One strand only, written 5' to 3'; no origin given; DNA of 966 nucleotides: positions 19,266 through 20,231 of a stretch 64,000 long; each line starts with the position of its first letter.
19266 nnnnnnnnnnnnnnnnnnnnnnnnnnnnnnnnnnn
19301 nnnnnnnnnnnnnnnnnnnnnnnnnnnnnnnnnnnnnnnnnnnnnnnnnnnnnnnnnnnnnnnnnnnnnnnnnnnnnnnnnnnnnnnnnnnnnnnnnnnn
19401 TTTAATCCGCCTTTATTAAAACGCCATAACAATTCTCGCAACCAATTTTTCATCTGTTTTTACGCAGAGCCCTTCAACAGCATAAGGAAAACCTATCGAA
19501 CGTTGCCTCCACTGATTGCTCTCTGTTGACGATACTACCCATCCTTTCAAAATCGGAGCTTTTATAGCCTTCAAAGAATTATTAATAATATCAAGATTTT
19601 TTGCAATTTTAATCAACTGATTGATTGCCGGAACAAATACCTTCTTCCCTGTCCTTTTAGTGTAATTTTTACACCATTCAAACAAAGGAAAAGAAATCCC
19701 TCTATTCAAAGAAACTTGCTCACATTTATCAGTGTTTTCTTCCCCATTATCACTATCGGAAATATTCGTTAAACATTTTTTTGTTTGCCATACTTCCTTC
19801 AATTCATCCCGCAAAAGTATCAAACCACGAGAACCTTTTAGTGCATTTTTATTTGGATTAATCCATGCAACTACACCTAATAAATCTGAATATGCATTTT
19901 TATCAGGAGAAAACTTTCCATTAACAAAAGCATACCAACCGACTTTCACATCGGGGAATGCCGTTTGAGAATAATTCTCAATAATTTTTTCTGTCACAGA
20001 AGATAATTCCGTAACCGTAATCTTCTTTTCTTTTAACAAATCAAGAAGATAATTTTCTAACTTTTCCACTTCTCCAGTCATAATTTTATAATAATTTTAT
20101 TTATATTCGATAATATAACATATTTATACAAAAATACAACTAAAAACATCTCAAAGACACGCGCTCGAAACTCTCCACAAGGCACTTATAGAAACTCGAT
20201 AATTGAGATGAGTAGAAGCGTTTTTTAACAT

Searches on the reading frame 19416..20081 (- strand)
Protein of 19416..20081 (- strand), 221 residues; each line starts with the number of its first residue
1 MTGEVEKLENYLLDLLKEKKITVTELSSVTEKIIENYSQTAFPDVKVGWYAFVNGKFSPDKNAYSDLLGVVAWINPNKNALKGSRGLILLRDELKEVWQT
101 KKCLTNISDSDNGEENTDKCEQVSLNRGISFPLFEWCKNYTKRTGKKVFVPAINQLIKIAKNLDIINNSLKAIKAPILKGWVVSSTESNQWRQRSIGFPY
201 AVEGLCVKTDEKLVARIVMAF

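Call 7: search_protein_families(library=pfam, proteins=[window:19416-20081:-], max_evalue=0.01)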
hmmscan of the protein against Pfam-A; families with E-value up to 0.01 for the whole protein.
window:19416-20081:- (221 aa): 0 families

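Call 9: search_protein_families(library=padloc, proteins=[window:19416-20081:-], max_evalue=0.01)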
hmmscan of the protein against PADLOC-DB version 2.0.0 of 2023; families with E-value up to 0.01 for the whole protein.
window:19416-20081:- (221 aa): 0 families

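Call 10: search_protein_families(library=phrogs, proteins=[window:19416-20081:-], max_evalue=0.001)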
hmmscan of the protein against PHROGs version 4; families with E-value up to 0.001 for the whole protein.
window:19416-20081:- (221 aa): 0 families

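Call 12: find_encoding_contigs(protein=window:19416-20081:-, flank=10000, max_places=8)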
Protein window:19416-20081:- (221 aa): 22 contigs read that carry it; 8 places shown.
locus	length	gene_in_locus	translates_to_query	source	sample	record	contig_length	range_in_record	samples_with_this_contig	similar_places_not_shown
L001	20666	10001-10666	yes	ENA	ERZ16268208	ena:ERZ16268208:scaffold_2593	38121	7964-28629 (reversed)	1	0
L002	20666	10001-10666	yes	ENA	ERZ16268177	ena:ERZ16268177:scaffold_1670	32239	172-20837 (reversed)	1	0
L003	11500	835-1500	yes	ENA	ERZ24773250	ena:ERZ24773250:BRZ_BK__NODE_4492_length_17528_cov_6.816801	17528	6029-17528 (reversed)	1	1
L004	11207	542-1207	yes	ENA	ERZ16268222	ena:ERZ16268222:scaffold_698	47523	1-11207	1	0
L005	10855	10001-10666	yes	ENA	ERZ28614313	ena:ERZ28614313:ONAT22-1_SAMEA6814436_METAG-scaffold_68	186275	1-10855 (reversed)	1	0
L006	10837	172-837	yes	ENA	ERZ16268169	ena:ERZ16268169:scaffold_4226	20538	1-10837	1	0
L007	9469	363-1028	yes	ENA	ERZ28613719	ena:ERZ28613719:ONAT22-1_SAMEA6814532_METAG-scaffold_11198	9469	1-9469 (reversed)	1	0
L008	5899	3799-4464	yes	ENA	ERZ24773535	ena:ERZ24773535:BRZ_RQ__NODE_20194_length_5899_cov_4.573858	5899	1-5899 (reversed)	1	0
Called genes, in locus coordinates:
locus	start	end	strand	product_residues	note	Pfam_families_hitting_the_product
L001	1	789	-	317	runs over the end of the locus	PF01545:Cation_efflux, PF16916:ZT_dimer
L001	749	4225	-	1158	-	PF12730:ABC2_membrane_4 (weak), PF23357:DUF7088, PF09822:ABC_transp_aux, PF14238:DUF4340 (weak)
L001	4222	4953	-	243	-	PF13175:AAA_15 (faint), PF00005:ABC_tran, PF13304:AAA_21 (weak)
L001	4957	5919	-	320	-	-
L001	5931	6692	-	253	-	PF08032:SpoU_sub_bind, PF00588:SpoU_methylase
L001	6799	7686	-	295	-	PF13580:SIS_2, PF22198:GKRP_SIS_2, PF22645:GKRP_SIS_N, PF01380:SIS (weak), PF20741:GKRP-like_C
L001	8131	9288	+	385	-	PF00009:GTP_EFTU, PF03144:GTP_EFTU_D2, PF03143:GTP_EFTU_D3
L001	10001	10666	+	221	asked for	-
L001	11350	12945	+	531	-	PF00035:dsrm (weak)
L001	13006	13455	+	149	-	PF07081:DUF1349, PF17851:GH43_C2 (weak)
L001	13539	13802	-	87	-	-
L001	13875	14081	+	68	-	-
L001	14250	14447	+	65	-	PF00584:SecE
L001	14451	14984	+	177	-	PF02357:NusG, PF00467:KOW (weak)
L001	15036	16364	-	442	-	PF03702:AnmK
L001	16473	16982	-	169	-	-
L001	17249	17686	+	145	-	PF03946:Ribosomal_L11_N, PF00298:Ribosomal_L11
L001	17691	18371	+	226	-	PF00687:Ribosomal_L1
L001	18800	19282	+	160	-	PF00466:Ribosomal_L10, PF27436:RL10_C (weak)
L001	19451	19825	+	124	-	PF16320:Ribosomal_L12_N, PF00542:Ribosomal_L12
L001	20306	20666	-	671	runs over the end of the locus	PF00669:Flagellin_N, PF00700:Flagellin_C (weak)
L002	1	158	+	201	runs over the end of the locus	-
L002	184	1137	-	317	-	PF01545:Cation_efflux, PF16916:ZT_dimer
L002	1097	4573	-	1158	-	PF12730:ABC2_membrane_4 (weak), PF23357:DUF7088, PF09822:ABC_transp_aux, PF14238:DUF4340 (weak)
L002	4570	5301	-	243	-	PF13175:AAA_15 (faint), PF00005:ABC_tran, PF13304:AAA_21 (weak)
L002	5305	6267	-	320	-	-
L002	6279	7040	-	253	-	PF08032:SpoU_sub_bind, PF00588:SpoU_methylase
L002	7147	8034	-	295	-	PF13580:SIS_2, PF22198:GKRP_SIS_2, PF22645:GKRP_SIS_N, PF01380:SIS (weak), PF20741:GKRP-like_C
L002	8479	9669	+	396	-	PF00009:GTP_EFTU, PF03144:GTP_EFTU_D2, PF03143:GTP_EFTU_D3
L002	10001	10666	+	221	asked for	-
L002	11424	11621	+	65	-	PF00584:SecE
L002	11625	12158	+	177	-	PF02357:NusG, PF00467:KOW (weak)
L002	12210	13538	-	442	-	PF03702:AnmK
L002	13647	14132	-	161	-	-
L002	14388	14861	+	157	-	PF03946:Ribosomal_L11_N, PF00298:Ribosomal_L11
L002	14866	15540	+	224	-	PF00687:Ribosomal_L1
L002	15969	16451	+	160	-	PF00466:Ribosomal_L10, PF27436:RL10_C (weak)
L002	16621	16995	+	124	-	PF16320:Ribosomal_L12_N, PF00542:Ribosomal_L12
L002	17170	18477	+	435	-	-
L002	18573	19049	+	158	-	-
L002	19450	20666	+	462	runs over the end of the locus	?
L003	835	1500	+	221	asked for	-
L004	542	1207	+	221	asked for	-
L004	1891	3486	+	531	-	PF00035:dsrm (weak)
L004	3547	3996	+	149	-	PF07081:DUF1349, PF17851:GH43_C2 (weak)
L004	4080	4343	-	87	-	-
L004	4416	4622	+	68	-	-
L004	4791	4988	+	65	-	PF00584:SecE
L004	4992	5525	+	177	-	PF02357:NusG, PF00467:KOW (weak)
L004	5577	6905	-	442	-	PF03702:AnmK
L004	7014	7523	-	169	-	-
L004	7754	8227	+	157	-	PF03946:Ribosomal_L11_N, PF00298:Ribosomal_L11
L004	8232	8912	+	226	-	PF00687:Ribosomal_L1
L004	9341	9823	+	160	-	PF00466:Ribosomal_L10, PF27436:RL10_C (weak)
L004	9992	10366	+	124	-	PF16320:Ribosomal_L12_N, PF00542:Ribosomal_L12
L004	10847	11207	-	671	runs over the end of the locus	PF00669:Flagellin_N, PF00700:Flagellin_C (weak)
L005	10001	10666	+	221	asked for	-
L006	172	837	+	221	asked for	-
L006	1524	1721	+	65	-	PF00584:SecE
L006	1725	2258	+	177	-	PF02357:NusG, PF00467:KOW (weak)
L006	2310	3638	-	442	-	PF03702:AnmK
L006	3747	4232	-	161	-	-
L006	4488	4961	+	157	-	PF03946:Ribosomal_L11_N, PF00298:Ribosomal_L11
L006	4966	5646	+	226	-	PF00687:Ribosomal_L1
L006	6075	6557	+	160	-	PF00466:Ribosomal_L10, PF27436:RL10_C (weak)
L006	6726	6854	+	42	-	PF16320:Ribosomal_L12_N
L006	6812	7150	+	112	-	PF16320:Ribosomal_L12_N, PF00542:Ribosomal_L12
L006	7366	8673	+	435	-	-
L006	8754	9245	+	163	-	-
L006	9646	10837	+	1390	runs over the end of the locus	PF04563:RNA_pol_Rpb2_1, PF04561:RNA_pol_Rpb2_2, PF04565:RNA_pol_Rpb2_3, PF10385:RNA_pol_Rpb2_45, PF00562:RNA_pol_Rpb2_6, PF04560:RNA_pol_Rpb2_7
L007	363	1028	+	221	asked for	-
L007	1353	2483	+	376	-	PF14659:Phage_int_SAM_3 (weak), PF00589:Phage_integrase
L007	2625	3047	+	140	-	-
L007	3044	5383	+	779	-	PF09250:Prim-Pol, PF13148:DUF3987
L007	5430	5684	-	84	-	-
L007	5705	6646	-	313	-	PF14281:PDDEXK_4 (weak)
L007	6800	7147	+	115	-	PF13560:HTH_31, PF01381:HTH_3, PF12844:HTH_19, PF13443:HTH_26 (weak)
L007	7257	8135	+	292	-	PF04343:DUF488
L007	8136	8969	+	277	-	-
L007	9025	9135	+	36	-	-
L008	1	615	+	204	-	?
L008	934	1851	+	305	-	PF12762:DDE_Tnp_IS1595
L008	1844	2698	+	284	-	PF04383:KilA-N, PF26567:BstA_C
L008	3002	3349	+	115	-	-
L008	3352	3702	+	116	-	-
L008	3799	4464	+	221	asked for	-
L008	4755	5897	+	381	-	?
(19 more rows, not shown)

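Call 38: search_protein_families(library=pfam, proteins=[L008:4755-5897:+, L007:7257-8135:+, L007:8136-8969:+], max_evalue=0.01)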
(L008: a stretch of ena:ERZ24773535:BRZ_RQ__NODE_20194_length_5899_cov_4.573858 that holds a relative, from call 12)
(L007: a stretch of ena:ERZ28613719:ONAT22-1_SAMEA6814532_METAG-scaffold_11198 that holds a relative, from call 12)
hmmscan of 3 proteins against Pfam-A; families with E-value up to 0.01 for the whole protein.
L008:4755-5897:+ (381 aa): 2 families
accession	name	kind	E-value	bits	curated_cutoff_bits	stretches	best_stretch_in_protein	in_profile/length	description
PF20172.3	DUF6538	-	4.9e-14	52.2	27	1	7-64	2-59/60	Domain of unknown function (DUF6538)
PF14659.12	Phage_int_SAM_3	-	0.00011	22.8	22.6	1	242-292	5-55/58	Phage integrase, N-terminal SAM-like domain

L007:7257-8135:+ (292 aa): 2 families
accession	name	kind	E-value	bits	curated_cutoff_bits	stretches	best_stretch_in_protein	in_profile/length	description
PF04343.18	DUF488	-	1.9e-25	90.3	22.2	1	160-280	2-121/121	Domain of unknown function DUF488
PF22751.1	DUF488-N3a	-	0.0016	19.2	27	1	241-280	75-114/118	Active DUF488-N3 subclade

L007:8136-8969:+ (277 aa): 0 families

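Call 39: search_protein_families(library=padloc, proteins=[L007:7257-8135:+, L007:8136-8969:+], max_evalue=0.01)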
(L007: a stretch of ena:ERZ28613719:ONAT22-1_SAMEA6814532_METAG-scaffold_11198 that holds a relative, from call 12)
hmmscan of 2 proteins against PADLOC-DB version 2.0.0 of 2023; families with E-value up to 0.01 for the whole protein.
L007:7257-8135:+ (292 aa): 5 families
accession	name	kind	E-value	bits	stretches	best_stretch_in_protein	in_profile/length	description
PDLC04505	PDC-M19A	-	3.9e-105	349.5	1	1-291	1-293/294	-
PDLC04504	PDC-M19A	-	3.3e-66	221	1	69-283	6-224/234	-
PDLC04657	PDC-M45B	-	2.7e-16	57.8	1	148-283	4-136/204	-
PDLC04658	PDC-M45C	-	6.1e-13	46.8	1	149-292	2-144/145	-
PDLC03184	Specificity_I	-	8.1e-08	29.4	1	22-129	431-547/554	Type I specificity subunit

L007:8136-8969:+ (277 aa): 3 families
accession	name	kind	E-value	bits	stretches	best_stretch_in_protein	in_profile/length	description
PDLC04508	PDC-M19B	-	7.4e-101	335.1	1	5-273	3-269/269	-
PDLC04506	PDC-M19B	-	4.5e-53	178.2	1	5-206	9-235/236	-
PDLC04507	PDC-M19B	-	4.4e-20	70.2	1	5-274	5-251/252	-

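Call 46: search_protein_families(library=ncbifam, proteins=[window:19416-20081:-], max_evalue=0.001)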
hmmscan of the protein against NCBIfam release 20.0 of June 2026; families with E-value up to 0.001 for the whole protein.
window:19416-20081:- (221 aa): 0 families
